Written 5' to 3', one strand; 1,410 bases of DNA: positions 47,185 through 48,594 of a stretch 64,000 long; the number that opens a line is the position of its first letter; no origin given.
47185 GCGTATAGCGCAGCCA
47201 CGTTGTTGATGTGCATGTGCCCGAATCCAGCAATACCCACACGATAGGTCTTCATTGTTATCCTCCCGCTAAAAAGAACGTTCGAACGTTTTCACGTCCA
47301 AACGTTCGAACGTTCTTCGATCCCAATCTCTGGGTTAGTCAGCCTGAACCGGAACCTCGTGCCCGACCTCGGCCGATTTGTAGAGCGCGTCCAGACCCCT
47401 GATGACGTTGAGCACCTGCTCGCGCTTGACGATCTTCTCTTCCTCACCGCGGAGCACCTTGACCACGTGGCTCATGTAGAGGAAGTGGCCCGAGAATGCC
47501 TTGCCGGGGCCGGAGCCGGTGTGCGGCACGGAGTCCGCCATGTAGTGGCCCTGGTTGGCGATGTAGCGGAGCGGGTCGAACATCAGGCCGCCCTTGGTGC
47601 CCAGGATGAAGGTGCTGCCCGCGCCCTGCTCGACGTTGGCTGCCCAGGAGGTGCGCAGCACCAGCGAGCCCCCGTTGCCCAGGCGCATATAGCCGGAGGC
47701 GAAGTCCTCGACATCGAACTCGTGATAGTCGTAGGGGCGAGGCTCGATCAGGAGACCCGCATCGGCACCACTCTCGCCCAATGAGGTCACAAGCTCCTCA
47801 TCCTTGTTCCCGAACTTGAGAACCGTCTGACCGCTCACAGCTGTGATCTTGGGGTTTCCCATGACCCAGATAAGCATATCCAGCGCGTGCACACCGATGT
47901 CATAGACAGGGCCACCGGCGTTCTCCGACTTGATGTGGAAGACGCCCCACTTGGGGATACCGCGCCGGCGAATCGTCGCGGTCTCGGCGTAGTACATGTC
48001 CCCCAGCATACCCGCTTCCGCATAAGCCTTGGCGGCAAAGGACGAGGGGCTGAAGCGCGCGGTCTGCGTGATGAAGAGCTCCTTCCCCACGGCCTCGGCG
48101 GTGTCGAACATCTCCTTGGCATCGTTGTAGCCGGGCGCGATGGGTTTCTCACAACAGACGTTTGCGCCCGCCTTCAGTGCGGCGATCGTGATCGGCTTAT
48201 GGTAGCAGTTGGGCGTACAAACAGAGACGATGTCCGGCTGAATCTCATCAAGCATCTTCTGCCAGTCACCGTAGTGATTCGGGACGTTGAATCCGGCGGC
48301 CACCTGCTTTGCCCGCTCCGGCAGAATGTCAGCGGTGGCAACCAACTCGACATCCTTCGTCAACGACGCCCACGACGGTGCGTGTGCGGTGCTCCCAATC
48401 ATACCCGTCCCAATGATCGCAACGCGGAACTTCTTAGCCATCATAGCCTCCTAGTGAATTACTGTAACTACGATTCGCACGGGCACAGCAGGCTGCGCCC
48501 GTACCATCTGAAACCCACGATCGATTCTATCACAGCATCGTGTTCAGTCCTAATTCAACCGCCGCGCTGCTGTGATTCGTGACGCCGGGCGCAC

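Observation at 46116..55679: Five Gfo/Idh/MocA oxidoreductases plus a xylose-isomerase-like TIM barrel: candidate redox-assisted (3-keto intermediate) glycoside cleavage module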

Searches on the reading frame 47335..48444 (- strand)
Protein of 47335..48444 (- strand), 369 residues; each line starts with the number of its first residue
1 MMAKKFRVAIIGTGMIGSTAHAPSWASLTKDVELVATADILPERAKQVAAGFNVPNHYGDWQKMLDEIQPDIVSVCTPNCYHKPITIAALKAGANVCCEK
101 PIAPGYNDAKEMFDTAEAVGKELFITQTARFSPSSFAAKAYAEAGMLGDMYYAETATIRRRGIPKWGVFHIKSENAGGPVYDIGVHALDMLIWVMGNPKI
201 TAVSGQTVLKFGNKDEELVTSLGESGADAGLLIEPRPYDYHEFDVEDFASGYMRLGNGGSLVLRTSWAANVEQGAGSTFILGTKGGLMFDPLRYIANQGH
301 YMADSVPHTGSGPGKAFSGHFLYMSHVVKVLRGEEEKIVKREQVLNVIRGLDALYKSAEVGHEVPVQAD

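Call 5: search_protein_families(library=pfam, proteins=[window:47335-48444:-], max_evalue=0.001)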
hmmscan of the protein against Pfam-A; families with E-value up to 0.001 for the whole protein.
window:47335-48444:- (369 aa): 3 families
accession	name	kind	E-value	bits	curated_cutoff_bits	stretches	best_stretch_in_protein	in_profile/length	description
PF01408.29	GFO_IDH_MocA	-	6.6e-30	104.7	24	1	6-125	1-118/120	Oxidoreductase family, NAD-binding Rossmann fold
PF02894.22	GFO_IDH_MocA_C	-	7.8e-21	75.3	22.9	1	143-366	5-218/218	Oxidoreductase family, C-terminal alpha/beta domain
PF22725.1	GFO_IDH_MocA_C3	-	9e-17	61.7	27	1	138-287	4-123/124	GFO/IDH/MocA C-terminal domain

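Call 8: search_solved_structures(query=window:47335-48444:-, max_evalue=0.00001)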
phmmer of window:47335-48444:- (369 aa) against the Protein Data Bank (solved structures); distinct sequences matched with E-value up to 0.00001: 65 (the best 60 are shown).
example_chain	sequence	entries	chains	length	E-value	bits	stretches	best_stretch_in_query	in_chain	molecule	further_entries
9m3d_B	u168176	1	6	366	9.8e-57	196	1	5-364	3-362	DgpA1 from W974-1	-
7xr9_A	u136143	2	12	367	2e-53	185.1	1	5-360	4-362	DgpA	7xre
3e18_A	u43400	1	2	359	4.1e-28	101.8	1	2-221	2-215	oxidoreductase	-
4fb5_A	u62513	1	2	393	3.2e-22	82.4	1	4-293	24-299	Probable oxidoreductase protein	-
5a02_A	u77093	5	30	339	3.4e-19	72.4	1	4-201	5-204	ALDOSE-ALDOSE OXIDOREDUCTASE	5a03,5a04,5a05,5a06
4gqa_A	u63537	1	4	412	5.7e-19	71.7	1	2-210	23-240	NAD binding Oxidoreductase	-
6a3f_A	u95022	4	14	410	2.4e-18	69.7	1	7-306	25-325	Putative dehydrogenase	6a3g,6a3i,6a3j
1evj_A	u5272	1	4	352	9.2e-18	67.7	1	5-200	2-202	GLUCOSE-FRUCTOSE OXIDOREDUCTASE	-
9m37_A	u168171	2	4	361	1.6e-17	66.9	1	7-207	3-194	P581a DgpA2 and isoorientin complex structure | Gfo/Idh/MocA family protein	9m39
3cea_A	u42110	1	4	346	2.1e-17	66.5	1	4-202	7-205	Myo-inositol 2-dehydrogenase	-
1ofg_A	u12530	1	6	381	3.1e-17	66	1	4-200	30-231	GLUCOSE-FRUCTOSE OXIDOREDUCTASE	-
1ryd_A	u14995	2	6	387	3.3e-17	65.9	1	4-200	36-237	glucose-fructose oxidoreductase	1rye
1h6a_A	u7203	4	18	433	5e-17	65.3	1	4-200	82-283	PRECURSOR FORM OF GLUCOSE-FRUCTOSE OXIDOREDUCTASE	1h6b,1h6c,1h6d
6ktj_A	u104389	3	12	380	2.4e-16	63.1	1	4-209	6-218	Scyllo-inositol dehydrogenase with L-glucose dehydrogenase activity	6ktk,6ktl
5ya8_A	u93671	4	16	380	2.9e-16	62.8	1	4-209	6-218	Scyllo-inositol dehydrogenase with L-glucose dehydrogenase activity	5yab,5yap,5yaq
6t2b_A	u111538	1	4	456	7.3e-07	31.9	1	6-159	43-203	Glycosyl hydrolase family 109 protein 2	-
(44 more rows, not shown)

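Call 15: find_encoding_contigs(protein=window:47335-48444:-, flank=10000, max_places=6)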
Protein window:47335-48444:- (369 aa): no gene with exactly this product is on record in the collection.

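Call 16: find_homologous_proteins(query=window:47335-48444:-, max_evalue=1e-20)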
Query window:47335-48444:- (369 aa): 784 proteins with E <= 1e-20 among 4918 candidates; the best 120 are listed.
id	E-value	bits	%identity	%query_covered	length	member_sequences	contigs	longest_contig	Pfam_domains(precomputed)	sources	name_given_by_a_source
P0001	5.4e-249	843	100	100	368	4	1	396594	PF01408.29,PF22725.2,PF02894.23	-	-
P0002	1.0e-215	734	87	100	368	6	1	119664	PF01408.29,PF22725.2,PF02894.23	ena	-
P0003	9.6e-211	718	85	99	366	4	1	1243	PF01408.29,PF22725.2,PF02894.23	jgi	-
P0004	9.3e-210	714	84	99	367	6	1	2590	PF01408.29,PF22725.2,PF02894.23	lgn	-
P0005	4.5e-208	709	84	99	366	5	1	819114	PF01408.29,PF22725.2,PF02894.23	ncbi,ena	-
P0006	1.1e-206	704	82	99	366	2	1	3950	PF01408.29,PF22725.2,PF02894.23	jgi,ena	-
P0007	1.6e-206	704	84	100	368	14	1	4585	PF01408.29,PF22725.2,PF02894.23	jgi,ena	-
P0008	3.1e-200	683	79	99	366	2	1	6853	PF01408.29,PF22725.2,PF02894.23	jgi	-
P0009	3.4e-200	683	79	99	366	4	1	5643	PF01408.29,PF22725.2,PF02894.23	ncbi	-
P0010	2.5e-196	670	78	98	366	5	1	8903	PF01408.29,PF22725.2,PF02894.23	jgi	-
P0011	7.8e-196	669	77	99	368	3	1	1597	PF01408.29,PF22725.2,PF02894.23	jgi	jgi:predicted dehydrogenase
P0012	2.3e-194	664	79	99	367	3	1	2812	PF01408.29,PF22725.2,PF02894.23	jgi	jgi:predicted dehydrogenase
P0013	2.0e-189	647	77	98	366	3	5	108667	PF01408.29,PF22725.2,PF02894.23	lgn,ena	-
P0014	7.1e-186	636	75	99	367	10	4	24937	PF01408.29,PF22725.2,PF02894.23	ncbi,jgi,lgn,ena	jgi:predicted dehydrogenase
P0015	9.7e-186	635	74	98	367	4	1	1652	PF01408.29,PF22725.2,PF02894.23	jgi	-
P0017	1.4e-176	605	73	98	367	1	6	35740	PF01408.29,PF22725.2,PF02894.23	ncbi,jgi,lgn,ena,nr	ncbi:MAG TPA: Gfo/Idh/MocA family oxidoreductase [Anaerolineae bacterium]|nr:Gfo/Idh/MocA family oxi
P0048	8.2e-142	491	59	98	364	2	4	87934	PF01408.29,PF22725.2,PF02894.23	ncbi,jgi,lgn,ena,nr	ncbi:MAG TPA: Gfo/Idh/MocA family oxidoreductase [Chloroflexi bacterium]|jgi:predicted dehydrogenase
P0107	1.1e-133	464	56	99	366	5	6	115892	PF01408.29,PF22725.2,PF02894.23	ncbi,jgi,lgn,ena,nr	ncbi:MAG TPA: Gfo/Idh/MocA family oxidoreductase [Planctomycetota bacterium]|nr:Gfo/Idh/MocA family 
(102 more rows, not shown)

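Call 17: find_encoding_contigs(protein=P0005, flank=10000, max_places=2)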
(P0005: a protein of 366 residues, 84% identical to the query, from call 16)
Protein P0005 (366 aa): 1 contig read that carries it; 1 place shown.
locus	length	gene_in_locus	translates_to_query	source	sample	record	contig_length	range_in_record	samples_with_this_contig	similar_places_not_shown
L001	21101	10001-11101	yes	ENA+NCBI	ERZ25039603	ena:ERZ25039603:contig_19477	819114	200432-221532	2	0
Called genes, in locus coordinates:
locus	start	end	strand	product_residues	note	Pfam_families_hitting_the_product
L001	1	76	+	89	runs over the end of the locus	-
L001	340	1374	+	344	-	PF00528:BPD_transp_1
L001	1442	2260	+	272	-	PF00528:BPD_transp_1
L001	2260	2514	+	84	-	PF00005:ABC_tran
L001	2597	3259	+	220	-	PF00005:ABC_tran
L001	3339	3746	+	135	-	PF00005:ABC_tran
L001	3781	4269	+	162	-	PF00005:ABC_tran, PF08352:oligo_HPY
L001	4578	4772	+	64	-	PF01408:GFO_IDH_MocA (weak)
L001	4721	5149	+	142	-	-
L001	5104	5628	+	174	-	PF02894:GFO_IDH_MocA_C (weak), PF22725:GFO_IDH_MocA_C3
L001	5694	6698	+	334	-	PF01408:GFO_IDH_MocA, PF02894:GFO_IDH_MocA_C, PF22725:GFO_IDH_MocA_C3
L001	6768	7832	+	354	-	PF01408:GFO_IDH_MocA, PF22725:GFO_IDH_MocA_C3, PF02894:GFO_IDH_MocA_C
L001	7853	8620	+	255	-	PF01261:AP_endonuc_2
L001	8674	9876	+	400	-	PF12708:Pect-lyase_RHGA_epim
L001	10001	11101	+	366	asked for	PF01408:GFO_IDH_MocA, PF02894:GFO_IDH_MocA_C, PF22725:GFO_IDH_MocA_C3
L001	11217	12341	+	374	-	PF01408:GFO_IDH_MocA, PF22725:GFO_IDH_MocA_C3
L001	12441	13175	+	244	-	PF01261:AP_endonuc_2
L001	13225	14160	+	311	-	-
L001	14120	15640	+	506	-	-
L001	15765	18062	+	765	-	PF02901:PFL-like, PF01228:Gly_radical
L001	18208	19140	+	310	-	PF13353:Fer4_12 (weak), PF04055:Radical_SAM, PF00037:Fer4 (weak), PF13237:Fer4_10 (weak), PF12838:Fer4_7 (weak), PF13187:Fer4_9 (weak), PF14697:Fer4_21 (weak), PF13353:Fer4_12 (weak), +2 more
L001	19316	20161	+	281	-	PF00456:Transketolase_N, PF00676:E1_dh (weak)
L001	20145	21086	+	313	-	PF02779:Transket_pyr, PF02780:Transketolase_C, PF22613:Transketolase_C_1 (weak)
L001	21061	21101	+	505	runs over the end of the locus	PF00370:FGGY_N, PF02782:FGGY_C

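Call 18: find_encoding_contigs(protein=P0048, flank=10000, max_places=2)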
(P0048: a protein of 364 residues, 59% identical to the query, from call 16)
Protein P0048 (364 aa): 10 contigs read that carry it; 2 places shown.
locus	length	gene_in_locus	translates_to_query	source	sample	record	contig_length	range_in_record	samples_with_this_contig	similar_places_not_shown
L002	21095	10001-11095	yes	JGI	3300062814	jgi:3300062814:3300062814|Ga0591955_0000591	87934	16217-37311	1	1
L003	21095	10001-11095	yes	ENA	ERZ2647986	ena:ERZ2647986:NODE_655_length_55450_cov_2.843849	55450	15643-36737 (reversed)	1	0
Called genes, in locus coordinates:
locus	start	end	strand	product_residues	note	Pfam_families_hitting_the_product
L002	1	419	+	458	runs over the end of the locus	PF13749:HATPase_c_4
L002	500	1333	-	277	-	PF13280:WYL, PF25583:WCX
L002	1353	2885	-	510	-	PF22422:MGH1-like_GH, PF01204:Trehalase, PF03200:Glyco_hydro_63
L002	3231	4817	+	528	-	PF00884:Sulfatase, PF01663:Phosphodiest, PF16347:SGSH_C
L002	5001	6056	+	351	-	PF01408:GFO_IDH_MocA, PF02894:GFO_IDH_MocA_C (weak), PF22725:GFO_IDH_MocA_C3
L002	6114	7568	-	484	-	PF00370:FGGY_N, PF02782:FGGY_C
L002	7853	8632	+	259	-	PF01261:AP_endonuc_2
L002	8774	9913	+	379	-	PF01408:GFO_IDH_MocA, PF02894:GFO_IDH_MocA_C, PF22725:GFO_IDH_MocA_C3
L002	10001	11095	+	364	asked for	PF01408:GFO_IDH_MocA, PF02894:GFO_IDH_MocA_C, PF22725:GFO_IDH_MocA_C3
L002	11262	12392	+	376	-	PF01408:GFO_IDH_MocA, PF02894:GFO_IDH_MocA_C, PF22725:GFO_IDH_MocA_C3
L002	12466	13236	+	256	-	PF01261:AP_endonuc_2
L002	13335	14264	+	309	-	PF01261:AP_endonuc_2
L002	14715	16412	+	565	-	PF00749:tRNA-synt_1c, PF03950:tRNA-synt_1c_C, PF20974:tRNA-synt_1c_C2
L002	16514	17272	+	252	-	PF00072:Response_reg, PF00486:Trans_reg_C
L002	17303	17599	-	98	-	PF02599:CsrA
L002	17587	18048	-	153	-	PF02623:FliW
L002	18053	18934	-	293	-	PF00669:Flagellin_N, PF00700:Flagellin_C (weak)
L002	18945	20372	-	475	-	PF00460:Flg_bb_rod (weak), PF22638:FlgK_D1, PF06429:Flg_bbr_C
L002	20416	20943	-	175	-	PF05130:FlgN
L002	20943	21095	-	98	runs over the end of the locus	PF04316:FlgM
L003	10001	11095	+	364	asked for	PF01408:GFO_IDH_MocA, PF02894:GFO_IDH_MocA_C, PF22725:GFO_IDH_MocA_C3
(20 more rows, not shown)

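Call 19: find_encoding_contigs(protein=P0107, flank=10000, max_places=2)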
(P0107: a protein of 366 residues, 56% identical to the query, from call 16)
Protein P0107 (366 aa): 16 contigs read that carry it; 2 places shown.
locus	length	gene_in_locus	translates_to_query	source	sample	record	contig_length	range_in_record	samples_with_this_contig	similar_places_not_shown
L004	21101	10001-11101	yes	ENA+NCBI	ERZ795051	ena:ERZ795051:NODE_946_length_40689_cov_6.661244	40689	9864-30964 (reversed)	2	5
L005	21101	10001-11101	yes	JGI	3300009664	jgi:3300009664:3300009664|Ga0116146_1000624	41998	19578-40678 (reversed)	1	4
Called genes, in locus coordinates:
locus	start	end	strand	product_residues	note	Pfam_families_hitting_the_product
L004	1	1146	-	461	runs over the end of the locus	PF01235:Na_Ala_symp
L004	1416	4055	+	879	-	-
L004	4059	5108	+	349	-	-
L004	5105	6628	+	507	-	PF02310:B12-binding, PF04055:Radical_SAM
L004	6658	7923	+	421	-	-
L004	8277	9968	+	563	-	PF02366:PMT, PF13231:PMT_2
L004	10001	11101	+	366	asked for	PF01408:GFO_IDH_MocA, PF22725:GFO_IDH_MocA_C3, PF02894:GFO_IDH_MocA_C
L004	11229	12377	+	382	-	PF01408:GFO_IDH_MocA, PF02894:GFO_IDH_MocA_C (weak), PF22725:GFO_IDH_MocA_C3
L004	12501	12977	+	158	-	-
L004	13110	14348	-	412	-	PF10518:TAT_signal (faint), PF01408:GFO_IDH_MocA, PF02894:GFO_IDH_MocA_C, PF22725:GFO_IDH_MocA_C3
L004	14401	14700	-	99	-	PF05016:ParE_toxin (weak)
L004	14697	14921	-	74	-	-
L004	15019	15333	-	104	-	PF01909:NTP_transf_2, PF18765:Polbeta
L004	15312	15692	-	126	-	PF05168:HEPN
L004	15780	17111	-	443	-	PF04734:Ceramidase_alk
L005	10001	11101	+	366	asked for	PF01408:GFO_IDH_MocA, PF22725:GFO_IDH_MocA_C3, PF02894:GFO_IDH_MocA_C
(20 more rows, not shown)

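Call 28: search_protein_families(library=ncbifam, proteins=[window:47335-48444:-], max_evalue=0.01)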
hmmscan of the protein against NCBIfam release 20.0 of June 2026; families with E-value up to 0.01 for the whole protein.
window:47335-48444:- (369 aa): 9 families
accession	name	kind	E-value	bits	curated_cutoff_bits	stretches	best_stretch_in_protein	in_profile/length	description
NF040723.1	UDP-GlcNAcDh_Arch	equivalog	9.7e-31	107.4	450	1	7-203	2-184/302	UDP-N-acetylglucosamine 3-dehydrogenase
TIGR04380.1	myo_inos_iolG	equivalog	3e-27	95.4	355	1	5-200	1-192/330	inositol 2-dehydrogenase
NF052479.1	LevoglcsnDh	equivalog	7.6e-26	90.7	650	1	4-291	2-291/386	levoglucosan dehydrogenase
NF008607.0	PRK11579.1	subfamily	6.2e-19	68.2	330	1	2-203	1-197/346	oxidoreductase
NF041392.1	XylDh_Gfo6_Halo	equivalog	8.7e-15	54.4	350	1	5-197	16-214/350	D-xylose 1-dehydrogenase Gfo6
NF007574.0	PRK10206.1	equivalog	2.9e-14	52.9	352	1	9-208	6-200/345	oxidoreductase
NF052679.1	InsChiInosDhIolG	equivalog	3.1e-11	42.9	540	1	6-156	3-154/343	bifunctional inositol 2-dehydrogenase/D-chiro-inositol 1-dehydrogenase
NF058561.1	BT_2158_fam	equivalog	2.8e-09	36.1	750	1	5-117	35-144/487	glycoside 3-dehydrogenase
NF058563.1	BT_2159_fam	equivalog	0.0022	17.1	650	1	7-209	2-196/350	disaccharide 3-dehydrogenase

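Call 35: search_solved_structures(query=window:47335-48444:-, max_evalue=1e-25, show_alignments=3)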
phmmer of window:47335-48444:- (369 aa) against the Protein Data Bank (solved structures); distinct sequences matched with E-value up to 1e-25: 3.
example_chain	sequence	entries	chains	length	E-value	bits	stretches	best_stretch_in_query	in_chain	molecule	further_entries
9m3d_B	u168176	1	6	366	9.8e-57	196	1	5-364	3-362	DgpA1 from W974-1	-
7xr9_A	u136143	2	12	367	2e-53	185.1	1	5-360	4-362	DgpA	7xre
3e18_A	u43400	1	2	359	4.1e-28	101.8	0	2-221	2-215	oxidoreductase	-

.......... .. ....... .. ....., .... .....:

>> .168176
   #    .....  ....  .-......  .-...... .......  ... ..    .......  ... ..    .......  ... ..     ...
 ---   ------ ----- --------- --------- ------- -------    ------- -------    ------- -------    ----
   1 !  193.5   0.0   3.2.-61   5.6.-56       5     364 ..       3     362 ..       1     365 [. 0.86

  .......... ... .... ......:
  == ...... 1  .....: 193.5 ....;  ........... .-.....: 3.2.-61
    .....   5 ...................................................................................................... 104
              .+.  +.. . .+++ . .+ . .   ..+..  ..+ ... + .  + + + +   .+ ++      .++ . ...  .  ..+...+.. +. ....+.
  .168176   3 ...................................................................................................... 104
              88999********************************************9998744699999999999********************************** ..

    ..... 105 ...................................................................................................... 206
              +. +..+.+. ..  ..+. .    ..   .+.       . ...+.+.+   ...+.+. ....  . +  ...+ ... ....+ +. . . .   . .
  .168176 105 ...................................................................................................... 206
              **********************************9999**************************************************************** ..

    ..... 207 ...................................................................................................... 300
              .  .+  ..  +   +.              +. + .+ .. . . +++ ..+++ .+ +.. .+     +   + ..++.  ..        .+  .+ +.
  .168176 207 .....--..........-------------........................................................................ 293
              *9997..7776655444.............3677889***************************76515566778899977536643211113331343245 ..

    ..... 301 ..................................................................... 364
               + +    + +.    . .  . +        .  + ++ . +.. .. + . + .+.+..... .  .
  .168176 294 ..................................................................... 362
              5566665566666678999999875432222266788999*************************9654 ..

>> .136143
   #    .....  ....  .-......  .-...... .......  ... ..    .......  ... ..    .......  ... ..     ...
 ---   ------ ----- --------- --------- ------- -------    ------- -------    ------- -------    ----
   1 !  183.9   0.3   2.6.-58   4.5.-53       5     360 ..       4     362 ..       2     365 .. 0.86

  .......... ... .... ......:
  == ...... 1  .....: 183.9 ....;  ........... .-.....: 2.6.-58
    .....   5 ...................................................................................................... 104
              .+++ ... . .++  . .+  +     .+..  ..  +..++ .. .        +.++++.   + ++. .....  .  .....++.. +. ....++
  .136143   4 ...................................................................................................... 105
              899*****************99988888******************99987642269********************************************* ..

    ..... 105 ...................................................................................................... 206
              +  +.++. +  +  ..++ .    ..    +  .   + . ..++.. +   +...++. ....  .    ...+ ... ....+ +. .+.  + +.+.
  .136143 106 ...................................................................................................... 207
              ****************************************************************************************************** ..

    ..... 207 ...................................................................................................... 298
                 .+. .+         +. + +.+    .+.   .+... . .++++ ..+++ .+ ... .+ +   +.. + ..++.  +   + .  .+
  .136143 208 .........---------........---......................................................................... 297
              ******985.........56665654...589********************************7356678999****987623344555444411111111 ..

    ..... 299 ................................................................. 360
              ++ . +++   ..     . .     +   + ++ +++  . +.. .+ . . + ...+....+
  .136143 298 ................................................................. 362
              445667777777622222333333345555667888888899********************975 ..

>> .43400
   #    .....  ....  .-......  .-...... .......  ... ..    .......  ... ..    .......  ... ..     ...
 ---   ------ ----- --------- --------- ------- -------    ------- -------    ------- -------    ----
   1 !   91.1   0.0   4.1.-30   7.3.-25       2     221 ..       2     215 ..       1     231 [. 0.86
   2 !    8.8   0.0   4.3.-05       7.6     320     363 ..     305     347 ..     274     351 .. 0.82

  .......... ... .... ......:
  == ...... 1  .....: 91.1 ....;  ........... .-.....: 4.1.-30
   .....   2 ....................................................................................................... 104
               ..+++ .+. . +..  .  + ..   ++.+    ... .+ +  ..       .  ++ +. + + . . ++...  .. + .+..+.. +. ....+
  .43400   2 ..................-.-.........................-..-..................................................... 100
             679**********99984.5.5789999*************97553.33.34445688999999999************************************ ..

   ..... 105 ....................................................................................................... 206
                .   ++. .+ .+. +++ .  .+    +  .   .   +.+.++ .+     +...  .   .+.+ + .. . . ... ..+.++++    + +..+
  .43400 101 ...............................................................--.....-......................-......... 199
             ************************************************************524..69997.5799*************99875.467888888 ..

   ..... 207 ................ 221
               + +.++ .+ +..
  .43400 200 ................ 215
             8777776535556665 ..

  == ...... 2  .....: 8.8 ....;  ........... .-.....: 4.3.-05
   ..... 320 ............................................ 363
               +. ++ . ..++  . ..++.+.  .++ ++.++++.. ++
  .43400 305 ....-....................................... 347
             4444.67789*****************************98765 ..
